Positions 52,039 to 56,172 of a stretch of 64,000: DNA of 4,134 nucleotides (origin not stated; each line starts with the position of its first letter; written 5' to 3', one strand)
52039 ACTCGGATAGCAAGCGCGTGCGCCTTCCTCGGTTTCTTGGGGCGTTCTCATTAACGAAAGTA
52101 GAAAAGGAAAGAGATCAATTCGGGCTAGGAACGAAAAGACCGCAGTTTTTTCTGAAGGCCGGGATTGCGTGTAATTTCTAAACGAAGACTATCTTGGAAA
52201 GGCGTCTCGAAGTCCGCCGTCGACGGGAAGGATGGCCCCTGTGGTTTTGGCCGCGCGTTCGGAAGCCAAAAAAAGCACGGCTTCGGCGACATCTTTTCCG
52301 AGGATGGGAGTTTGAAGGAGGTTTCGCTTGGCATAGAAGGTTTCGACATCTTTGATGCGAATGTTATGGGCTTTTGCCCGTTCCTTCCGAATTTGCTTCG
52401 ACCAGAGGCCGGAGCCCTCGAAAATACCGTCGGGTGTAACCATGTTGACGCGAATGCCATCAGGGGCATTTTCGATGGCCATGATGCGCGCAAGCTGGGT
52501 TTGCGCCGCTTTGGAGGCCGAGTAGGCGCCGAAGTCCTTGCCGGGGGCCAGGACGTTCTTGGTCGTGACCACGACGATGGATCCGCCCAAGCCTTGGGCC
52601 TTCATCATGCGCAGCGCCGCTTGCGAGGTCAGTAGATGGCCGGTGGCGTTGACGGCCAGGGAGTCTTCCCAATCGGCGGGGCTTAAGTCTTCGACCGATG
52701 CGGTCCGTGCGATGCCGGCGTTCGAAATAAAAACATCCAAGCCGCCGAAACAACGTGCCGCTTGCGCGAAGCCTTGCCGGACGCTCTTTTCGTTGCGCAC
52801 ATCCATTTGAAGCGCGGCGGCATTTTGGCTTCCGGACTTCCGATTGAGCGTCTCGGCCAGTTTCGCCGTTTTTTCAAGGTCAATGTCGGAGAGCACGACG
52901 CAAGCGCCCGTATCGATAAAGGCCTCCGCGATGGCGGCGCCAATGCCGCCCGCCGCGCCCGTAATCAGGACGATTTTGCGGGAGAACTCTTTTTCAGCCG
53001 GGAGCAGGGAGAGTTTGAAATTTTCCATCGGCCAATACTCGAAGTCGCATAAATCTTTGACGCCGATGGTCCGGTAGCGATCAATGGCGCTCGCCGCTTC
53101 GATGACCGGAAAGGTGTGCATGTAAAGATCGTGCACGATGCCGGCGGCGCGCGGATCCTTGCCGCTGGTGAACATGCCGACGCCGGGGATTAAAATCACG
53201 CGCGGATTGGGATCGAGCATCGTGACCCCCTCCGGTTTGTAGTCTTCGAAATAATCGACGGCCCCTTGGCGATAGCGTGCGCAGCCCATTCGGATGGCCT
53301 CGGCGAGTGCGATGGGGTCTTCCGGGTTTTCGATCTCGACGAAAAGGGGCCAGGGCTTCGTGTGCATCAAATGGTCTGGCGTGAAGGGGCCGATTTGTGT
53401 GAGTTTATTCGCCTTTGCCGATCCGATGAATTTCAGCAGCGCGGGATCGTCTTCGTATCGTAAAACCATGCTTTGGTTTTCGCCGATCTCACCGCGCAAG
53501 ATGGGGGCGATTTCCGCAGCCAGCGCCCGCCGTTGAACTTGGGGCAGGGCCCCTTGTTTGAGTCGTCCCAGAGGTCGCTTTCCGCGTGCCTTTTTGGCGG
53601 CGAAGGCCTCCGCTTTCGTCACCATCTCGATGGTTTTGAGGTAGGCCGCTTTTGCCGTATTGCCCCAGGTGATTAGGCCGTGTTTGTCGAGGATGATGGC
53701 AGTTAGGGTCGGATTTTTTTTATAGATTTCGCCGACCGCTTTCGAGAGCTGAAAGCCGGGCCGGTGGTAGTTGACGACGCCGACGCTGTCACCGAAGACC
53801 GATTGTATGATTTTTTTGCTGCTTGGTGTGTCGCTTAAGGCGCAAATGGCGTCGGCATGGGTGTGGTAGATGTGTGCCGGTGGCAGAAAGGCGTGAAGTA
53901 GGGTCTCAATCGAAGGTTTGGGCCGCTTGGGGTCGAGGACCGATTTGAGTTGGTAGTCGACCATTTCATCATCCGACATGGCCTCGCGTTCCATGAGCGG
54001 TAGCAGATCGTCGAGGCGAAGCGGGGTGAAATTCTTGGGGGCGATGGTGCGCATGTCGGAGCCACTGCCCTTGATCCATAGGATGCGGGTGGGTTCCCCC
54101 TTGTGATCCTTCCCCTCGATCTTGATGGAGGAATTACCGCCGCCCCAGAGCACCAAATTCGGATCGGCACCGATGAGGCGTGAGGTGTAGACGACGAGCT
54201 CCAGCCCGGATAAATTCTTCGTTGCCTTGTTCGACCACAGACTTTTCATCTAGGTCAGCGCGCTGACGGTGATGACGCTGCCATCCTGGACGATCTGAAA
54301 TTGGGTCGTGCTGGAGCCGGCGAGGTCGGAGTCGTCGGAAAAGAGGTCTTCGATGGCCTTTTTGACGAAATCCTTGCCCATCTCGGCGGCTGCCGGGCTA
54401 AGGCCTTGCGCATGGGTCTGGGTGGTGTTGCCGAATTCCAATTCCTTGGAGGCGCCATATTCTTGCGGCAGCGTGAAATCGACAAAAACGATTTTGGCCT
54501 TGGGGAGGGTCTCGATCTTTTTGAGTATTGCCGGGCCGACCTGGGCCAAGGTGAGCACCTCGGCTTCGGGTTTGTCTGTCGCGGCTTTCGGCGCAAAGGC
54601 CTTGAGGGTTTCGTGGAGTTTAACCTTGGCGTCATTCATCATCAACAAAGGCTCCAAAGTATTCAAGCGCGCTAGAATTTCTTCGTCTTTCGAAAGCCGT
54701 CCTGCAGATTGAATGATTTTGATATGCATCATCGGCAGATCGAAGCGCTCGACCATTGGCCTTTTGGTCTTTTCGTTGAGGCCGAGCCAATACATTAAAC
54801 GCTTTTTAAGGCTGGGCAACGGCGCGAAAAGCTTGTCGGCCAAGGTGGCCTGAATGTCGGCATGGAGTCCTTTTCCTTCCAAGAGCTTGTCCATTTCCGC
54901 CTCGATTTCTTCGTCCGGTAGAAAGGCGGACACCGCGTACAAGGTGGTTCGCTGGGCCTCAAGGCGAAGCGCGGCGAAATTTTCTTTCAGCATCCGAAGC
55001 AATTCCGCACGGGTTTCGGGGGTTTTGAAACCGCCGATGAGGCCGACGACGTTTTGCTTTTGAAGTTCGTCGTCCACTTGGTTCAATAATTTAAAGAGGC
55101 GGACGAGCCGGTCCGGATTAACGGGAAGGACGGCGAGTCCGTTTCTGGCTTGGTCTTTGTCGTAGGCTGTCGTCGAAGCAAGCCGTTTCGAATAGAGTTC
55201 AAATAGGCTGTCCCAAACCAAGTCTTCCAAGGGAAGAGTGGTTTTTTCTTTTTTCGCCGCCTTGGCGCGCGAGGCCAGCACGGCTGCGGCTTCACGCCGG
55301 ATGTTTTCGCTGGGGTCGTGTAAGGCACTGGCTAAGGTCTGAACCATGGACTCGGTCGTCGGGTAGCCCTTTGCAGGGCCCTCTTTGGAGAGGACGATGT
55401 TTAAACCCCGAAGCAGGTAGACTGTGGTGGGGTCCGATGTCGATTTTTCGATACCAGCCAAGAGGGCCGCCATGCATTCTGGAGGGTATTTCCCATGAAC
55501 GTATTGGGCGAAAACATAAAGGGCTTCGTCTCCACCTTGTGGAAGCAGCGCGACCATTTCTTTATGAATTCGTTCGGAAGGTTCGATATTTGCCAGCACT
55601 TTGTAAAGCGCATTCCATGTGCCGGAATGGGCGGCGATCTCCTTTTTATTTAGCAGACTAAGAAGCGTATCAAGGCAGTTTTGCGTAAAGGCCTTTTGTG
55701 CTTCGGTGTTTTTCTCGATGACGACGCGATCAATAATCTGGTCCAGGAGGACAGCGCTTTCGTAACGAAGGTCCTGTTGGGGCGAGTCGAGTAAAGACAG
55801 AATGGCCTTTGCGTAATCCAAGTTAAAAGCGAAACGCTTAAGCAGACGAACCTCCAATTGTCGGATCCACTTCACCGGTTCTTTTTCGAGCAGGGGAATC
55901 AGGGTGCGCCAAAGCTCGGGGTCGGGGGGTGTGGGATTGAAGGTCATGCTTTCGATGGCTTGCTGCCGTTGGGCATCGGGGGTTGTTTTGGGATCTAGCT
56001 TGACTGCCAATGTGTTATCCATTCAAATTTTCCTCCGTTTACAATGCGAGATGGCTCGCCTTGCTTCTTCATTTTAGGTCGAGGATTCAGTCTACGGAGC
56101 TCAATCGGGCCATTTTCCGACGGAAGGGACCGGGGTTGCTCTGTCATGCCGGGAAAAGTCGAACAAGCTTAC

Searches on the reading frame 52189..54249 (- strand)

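Call 60: search_protein_families(library=pfam, proteins=[window:52189-54249:-], max_evalue=0.00001)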
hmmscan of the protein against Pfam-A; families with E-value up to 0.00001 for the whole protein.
window:52189-54249:- (686 aa): 4 families
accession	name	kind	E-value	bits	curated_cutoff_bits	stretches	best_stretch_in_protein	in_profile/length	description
PF13561.12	adh_short_C2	-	4e-48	164.5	27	1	431-680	1-235/236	Enoyl-(Acyl carrier protein) reductase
PF00106.31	adh_short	-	3.8e-47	160.7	26.6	1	425-608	1-181/195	short chain dehydrogenase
PF00596.27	Aldolase_II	-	2.6e-22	80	22.2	1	19-214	3-180/183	Class II Aldolase and Adducin N-terminal domain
PF08659.16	KR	-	2.2e-08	34.7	22.6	1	427-541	3-119/180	KR domain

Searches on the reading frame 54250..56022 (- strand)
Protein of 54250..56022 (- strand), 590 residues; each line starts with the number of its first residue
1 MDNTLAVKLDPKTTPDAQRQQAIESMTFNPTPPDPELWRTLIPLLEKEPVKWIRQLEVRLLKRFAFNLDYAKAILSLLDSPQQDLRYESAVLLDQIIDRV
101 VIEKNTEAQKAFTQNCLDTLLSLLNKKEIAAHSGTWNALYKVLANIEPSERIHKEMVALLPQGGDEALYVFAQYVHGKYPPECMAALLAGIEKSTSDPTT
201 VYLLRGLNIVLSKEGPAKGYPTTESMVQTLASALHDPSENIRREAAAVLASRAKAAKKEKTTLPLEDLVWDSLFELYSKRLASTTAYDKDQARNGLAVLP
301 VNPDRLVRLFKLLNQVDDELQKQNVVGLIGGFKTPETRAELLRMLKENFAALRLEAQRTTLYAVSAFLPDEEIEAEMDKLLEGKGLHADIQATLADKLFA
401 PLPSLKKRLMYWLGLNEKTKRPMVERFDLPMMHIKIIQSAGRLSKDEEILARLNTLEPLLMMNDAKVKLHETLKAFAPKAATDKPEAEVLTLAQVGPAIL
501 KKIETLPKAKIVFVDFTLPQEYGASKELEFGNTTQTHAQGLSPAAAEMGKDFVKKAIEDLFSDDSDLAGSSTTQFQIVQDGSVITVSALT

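Call 60: search_protein_families(library=pfam, proteins=[window:54250-56022:-], max_evalue=0.00001)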
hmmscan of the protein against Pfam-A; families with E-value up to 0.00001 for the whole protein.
window:54250-56022:- (590 aa): 1 family
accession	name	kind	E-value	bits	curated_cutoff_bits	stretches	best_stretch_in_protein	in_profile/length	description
PF13646.12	HEAT_2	-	2.1e-08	34.8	27.7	0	224-271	30-73/88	HEAT repeats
